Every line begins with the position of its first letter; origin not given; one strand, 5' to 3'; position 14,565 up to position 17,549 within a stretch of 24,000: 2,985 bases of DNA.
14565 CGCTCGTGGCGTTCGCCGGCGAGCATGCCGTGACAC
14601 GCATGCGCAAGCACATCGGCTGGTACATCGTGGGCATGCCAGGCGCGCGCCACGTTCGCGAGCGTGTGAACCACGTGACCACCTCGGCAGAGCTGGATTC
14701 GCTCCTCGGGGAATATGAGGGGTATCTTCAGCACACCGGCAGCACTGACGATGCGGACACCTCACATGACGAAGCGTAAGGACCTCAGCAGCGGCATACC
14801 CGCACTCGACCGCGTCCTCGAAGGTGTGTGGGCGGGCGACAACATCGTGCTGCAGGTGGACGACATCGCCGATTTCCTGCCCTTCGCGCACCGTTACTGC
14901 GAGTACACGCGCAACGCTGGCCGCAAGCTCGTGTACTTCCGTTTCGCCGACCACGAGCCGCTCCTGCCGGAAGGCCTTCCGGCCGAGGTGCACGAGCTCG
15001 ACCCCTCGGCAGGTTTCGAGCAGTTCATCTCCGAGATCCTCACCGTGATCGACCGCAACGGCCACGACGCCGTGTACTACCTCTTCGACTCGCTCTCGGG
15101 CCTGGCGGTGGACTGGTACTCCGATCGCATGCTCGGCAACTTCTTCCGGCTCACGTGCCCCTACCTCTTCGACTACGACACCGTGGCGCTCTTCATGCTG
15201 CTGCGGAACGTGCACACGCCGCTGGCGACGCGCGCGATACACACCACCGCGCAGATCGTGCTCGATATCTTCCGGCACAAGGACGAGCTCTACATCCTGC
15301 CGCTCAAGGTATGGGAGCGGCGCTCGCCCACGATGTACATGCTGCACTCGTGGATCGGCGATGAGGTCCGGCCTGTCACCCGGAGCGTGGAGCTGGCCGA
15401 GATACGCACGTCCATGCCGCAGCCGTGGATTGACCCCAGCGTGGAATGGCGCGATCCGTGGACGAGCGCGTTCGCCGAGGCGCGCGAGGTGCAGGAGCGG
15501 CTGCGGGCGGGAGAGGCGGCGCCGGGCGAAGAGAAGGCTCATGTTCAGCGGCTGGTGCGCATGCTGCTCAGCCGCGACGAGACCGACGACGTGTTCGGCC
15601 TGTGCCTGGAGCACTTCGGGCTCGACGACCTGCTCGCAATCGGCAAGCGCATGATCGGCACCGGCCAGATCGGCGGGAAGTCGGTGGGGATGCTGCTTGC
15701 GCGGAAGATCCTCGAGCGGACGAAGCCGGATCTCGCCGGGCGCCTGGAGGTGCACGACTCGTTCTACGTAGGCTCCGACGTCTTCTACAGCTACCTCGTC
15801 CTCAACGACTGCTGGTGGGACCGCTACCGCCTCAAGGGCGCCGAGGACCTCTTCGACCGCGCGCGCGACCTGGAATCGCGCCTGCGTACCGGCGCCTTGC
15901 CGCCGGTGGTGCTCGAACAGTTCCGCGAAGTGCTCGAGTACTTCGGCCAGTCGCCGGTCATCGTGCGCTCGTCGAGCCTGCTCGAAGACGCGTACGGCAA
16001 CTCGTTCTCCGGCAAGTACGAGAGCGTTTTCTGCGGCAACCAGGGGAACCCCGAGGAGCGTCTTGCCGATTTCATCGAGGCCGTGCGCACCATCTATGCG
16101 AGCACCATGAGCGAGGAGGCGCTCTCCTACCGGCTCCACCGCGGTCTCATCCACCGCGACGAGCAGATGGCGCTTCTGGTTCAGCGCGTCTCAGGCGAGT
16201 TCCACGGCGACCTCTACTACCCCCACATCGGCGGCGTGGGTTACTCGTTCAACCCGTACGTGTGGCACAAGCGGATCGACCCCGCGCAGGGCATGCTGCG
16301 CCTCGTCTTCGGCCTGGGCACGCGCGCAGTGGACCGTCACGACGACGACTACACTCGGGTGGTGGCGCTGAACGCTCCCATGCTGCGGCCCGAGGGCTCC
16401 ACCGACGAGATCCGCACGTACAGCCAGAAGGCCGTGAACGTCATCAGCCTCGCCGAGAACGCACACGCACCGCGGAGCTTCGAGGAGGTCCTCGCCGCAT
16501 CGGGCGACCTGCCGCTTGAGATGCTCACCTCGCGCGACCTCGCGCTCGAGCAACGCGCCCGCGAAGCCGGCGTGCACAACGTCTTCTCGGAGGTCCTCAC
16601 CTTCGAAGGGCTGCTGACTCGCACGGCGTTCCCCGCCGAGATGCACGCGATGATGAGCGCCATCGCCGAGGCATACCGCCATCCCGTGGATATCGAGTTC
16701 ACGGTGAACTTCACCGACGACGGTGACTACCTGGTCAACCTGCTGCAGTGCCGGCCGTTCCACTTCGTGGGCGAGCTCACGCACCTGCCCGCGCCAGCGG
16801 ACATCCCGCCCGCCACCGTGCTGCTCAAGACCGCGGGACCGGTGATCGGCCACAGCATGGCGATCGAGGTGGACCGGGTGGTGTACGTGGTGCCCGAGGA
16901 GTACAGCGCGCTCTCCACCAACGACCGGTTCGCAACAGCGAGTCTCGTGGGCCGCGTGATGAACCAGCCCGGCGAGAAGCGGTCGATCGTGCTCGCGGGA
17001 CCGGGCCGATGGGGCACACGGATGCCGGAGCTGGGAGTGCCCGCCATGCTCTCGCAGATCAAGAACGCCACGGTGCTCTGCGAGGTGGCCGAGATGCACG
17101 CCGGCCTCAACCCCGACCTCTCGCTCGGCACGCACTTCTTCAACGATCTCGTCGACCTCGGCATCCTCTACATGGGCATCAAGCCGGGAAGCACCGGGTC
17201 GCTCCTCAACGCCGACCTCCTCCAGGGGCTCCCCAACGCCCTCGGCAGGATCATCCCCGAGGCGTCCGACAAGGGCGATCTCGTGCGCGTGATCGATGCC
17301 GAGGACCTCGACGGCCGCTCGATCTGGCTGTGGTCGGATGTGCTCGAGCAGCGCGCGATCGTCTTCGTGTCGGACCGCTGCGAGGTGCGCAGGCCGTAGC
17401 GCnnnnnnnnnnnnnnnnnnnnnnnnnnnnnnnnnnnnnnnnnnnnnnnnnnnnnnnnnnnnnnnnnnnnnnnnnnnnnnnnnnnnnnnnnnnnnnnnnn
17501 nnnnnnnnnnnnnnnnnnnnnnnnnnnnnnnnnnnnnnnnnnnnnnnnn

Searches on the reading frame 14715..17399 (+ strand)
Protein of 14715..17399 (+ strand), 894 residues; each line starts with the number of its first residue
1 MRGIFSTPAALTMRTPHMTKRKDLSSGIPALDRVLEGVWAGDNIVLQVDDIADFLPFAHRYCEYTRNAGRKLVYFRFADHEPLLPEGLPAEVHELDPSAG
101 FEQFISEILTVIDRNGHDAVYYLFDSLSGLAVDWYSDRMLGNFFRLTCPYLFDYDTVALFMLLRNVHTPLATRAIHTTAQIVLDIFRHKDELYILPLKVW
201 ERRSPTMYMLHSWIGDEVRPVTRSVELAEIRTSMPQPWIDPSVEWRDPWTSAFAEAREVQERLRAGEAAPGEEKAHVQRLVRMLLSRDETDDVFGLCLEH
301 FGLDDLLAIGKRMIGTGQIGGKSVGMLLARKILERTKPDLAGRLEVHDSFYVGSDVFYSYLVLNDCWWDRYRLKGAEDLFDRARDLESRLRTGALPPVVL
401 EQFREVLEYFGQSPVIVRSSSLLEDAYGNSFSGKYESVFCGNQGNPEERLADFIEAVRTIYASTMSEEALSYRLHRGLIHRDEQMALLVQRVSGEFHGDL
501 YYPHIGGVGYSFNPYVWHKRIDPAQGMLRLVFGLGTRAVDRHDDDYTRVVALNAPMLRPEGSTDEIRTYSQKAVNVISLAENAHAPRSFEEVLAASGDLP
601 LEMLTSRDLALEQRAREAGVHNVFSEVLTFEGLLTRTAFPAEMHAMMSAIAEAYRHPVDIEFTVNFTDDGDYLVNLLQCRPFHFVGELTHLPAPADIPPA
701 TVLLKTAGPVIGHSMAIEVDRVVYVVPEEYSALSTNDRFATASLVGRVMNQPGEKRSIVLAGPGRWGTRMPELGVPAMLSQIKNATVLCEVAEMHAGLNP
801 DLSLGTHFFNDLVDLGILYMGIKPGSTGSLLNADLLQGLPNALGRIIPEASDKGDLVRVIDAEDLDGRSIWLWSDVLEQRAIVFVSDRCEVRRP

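Call 3: search_protein_families(library=pfam, proteins=[window:14715-17399:+], max_evalue=0.01)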
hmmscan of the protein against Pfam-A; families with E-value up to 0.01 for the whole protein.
window:14715-17399:+ (894 aa): 1 family
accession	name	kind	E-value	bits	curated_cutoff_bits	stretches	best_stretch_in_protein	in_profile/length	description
PF01326.24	PPDK_N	-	7.1e-46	157.4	27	1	318-685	3-312/328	Pyruvate phosphate dikinase, AMP/ATP-binding domain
